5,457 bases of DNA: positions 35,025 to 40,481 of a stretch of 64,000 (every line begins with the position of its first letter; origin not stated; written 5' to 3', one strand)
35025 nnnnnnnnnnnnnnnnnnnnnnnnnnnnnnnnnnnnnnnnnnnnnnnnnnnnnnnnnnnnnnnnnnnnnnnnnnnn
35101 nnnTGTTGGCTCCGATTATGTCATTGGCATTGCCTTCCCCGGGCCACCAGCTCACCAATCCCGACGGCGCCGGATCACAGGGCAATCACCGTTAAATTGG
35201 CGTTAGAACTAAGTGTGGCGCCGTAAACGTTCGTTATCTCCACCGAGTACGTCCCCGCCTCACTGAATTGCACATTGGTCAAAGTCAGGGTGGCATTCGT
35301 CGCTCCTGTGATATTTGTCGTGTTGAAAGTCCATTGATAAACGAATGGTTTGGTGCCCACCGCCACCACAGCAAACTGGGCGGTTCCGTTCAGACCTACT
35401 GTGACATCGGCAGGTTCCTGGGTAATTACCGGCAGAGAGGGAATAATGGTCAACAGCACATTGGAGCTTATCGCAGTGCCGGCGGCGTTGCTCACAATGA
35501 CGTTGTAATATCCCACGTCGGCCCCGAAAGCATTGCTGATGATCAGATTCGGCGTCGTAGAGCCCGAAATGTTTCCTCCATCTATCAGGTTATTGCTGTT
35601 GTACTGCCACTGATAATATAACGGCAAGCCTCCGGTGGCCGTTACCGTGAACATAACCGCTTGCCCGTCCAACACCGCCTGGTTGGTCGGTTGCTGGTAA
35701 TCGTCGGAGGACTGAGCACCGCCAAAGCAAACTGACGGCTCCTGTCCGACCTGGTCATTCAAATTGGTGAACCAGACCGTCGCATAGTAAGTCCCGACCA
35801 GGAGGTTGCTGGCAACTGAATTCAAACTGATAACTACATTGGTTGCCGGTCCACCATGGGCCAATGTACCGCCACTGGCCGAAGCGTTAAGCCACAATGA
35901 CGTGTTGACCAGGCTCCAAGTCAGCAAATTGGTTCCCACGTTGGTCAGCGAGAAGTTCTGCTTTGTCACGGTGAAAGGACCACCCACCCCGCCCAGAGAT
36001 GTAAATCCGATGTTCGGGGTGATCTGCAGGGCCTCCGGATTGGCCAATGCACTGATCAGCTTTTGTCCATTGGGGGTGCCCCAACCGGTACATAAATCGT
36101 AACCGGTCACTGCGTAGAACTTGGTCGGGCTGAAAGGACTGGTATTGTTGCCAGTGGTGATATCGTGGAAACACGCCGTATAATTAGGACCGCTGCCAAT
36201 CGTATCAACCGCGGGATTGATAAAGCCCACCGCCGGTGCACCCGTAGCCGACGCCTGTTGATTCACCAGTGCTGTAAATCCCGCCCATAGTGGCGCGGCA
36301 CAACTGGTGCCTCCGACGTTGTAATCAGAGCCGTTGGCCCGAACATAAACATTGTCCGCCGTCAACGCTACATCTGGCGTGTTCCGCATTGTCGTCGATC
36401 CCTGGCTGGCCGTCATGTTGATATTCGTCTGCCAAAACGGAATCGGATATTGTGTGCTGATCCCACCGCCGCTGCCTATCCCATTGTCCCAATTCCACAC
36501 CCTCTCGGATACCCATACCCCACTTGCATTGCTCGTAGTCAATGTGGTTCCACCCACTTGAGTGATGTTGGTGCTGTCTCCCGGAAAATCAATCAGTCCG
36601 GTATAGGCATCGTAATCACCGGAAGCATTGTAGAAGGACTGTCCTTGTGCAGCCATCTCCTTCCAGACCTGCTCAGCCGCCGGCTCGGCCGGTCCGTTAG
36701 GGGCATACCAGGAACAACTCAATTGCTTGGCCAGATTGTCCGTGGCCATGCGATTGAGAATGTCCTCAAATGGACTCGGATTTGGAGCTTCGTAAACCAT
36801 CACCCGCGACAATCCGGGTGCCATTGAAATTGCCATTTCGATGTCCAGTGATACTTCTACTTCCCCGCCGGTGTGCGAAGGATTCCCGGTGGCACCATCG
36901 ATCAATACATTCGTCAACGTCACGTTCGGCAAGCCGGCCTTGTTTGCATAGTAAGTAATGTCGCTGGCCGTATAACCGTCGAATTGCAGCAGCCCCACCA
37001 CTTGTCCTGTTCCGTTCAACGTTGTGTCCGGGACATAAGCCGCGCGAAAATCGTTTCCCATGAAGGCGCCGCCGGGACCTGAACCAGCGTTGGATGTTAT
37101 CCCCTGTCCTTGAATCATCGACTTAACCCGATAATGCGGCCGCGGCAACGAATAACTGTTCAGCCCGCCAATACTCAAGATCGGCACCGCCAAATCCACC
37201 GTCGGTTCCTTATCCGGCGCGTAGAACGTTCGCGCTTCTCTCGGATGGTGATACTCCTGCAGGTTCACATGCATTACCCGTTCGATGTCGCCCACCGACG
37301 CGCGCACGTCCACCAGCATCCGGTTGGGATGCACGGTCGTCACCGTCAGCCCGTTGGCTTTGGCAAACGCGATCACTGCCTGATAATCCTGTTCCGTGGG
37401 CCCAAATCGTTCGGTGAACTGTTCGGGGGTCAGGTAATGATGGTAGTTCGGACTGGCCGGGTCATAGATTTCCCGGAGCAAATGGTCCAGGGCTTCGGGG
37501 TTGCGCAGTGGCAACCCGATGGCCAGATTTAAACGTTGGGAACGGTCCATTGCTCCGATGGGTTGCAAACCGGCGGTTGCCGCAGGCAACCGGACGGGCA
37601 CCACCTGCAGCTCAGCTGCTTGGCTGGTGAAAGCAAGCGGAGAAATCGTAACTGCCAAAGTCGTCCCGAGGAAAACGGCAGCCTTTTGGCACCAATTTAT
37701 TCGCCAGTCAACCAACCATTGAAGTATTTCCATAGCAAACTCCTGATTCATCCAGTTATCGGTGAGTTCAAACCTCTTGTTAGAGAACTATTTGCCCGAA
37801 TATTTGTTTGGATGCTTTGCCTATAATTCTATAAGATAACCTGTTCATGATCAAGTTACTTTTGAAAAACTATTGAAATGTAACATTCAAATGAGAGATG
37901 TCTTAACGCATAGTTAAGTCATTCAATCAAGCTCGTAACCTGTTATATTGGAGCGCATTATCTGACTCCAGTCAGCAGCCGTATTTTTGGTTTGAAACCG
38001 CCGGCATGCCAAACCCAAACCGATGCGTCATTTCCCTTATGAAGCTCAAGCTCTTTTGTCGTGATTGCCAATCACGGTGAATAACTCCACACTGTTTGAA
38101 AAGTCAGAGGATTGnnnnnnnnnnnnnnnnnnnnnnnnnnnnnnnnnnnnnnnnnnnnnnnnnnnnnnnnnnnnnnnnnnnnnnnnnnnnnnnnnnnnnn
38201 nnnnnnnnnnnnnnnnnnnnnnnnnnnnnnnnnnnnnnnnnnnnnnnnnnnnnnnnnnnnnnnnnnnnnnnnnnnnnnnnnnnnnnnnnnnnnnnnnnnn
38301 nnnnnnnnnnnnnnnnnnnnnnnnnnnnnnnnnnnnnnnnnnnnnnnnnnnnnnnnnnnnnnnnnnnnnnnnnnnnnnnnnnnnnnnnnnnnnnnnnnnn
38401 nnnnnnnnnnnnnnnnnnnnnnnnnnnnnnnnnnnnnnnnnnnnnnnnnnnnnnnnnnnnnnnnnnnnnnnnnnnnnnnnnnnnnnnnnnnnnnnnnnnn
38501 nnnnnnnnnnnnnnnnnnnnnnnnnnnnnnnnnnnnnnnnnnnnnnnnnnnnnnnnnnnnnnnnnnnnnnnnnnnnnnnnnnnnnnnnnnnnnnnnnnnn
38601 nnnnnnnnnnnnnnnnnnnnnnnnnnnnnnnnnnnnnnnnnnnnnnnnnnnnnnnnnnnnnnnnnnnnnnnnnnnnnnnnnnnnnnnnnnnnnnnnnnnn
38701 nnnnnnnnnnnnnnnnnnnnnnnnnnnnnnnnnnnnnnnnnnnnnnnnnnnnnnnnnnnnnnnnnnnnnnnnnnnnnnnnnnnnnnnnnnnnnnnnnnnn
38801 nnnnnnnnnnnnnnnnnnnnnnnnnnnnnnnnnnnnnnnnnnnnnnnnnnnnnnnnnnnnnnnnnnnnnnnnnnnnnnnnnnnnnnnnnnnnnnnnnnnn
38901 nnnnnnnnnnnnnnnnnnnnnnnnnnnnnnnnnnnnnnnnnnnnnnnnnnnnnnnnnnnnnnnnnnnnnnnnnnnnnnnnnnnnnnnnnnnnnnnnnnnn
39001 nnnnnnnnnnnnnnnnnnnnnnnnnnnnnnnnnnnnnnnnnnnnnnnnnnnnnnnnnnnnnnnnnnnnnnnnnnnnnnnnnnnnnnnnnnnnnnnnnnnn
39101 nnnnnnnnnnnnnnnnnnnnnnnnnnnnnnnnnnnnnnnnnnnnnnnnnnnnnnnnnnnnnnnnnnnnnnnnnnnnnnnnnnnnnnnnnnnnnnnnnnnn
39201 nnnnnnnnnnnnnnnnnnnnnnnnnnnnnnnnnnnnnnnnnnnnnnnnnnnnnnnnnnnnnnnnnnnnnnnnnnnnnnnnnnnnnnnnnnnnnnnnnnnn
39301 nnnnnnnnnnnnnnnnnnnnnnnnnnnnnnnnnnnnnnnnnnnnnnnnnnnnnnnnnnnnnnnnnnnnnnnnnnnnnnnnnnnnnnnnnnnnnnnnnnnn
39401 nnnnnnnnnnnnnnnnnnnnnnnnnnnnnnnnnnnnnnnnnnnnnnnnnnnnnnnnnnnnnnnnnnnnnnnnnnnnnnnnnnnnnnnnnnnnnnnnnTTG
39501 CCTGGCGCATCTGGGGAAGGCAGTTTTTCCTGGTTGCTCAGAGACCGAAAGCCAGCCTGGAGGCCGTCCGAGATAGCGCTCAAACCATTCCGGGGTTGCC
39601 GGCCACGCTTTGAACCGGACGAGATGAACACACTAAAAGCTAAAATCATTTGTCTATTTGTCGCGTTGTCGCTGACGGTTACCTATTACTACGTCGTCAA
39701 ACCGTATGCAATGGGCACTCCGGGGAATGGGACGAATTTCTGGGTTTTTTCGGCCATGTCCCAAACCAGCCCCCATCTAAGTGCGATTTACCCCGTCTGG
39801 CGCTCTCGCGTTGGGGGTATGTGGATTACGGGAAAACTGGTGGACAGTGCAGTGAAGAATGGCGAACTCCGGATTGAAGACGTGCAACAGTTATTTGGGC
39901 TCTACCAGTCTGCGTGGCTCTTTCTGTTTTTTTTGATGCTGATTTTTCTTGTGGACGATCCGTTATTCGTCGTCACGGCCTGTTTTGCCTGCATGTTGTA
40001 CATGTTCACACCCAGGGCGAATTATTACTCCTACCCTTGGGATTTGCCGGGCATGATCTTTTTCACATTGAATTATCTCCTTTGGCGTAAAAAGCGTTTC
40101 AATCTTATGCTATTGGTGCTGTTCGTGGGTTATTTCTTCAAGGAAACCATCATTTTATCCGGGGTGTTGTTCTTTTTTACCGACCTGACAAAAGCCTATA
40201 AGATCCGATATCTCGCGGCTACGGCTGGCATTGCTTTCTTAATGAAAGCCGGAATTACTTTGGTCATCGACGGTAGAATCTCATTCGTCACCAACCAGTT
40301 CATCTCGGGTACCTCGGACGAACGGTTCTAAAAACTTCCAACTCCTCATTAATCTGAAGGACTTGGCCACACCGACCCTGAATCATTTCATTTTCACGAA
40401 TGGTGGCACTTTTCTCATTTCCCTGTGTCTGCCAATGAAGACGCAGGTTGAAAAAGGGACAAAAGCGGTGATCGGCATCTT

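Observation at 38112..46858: GtrB-like polyprenol-P sugar synthase, YfhO-like GT-C protein and another polytopic protein: a candidate periplasmic-face glycosylation module with two tyvelose-epimerase paralogs and two methyltransferases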

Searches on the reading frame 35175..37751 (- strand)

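Call 25: search_protein_families(library=pfam, proteins=[window:35175-37751:-], max_evalue=0.001)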
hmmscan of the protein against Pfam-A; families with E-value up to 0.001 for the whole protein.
window:35175-37751:- (858 aa): 5 families
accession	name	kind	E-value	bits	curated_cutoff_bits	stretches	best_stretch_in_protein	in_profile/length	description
PF09286.16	Pro-kuma_activ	-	3.4e-29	102.4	23.5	1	64-186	5-127/143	Pro-kumamolisin, activation domain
PF13927.12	Ig_3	-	3.1e-17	63.3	30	2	774-841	2-78/78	Immunoglobulin domain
PF07679.22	I-set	-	1.6e-16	60.5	23.7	2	686-762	5-84/90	Immunoglobulin I-set domain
PF19190.6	BACON_2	-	8.6e-05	22.8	25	1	598-649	21-71/94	Viral BACON domain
PF07686.23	V-set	-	0.00021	21.9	26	0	800-855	53-108/109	Immunoglobulin V-set domain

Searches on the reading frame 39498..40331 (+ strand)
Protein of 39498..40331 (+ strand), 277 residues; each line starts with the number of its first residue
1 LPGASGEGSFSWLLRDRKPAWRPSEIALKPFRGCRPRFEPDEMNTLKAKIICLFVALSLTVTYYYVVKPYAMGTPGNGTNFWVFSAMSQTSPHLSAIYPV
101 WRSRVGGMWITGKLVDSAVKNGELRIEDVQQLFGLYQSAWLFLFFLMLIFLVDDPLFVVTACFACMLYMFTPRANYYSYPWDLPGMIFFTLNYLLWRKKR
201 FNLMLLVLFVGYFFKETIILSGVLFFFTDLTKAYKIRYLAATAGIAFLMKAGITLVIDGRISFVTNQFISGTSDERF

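Call 4: search_protein_families(library=pfam, proteins=[window:39498-40331:+], max_evalue=0.01)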
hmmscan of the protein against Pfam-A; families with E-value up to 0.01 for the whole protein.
window:39498-40331:+ (277 aa): 0 families
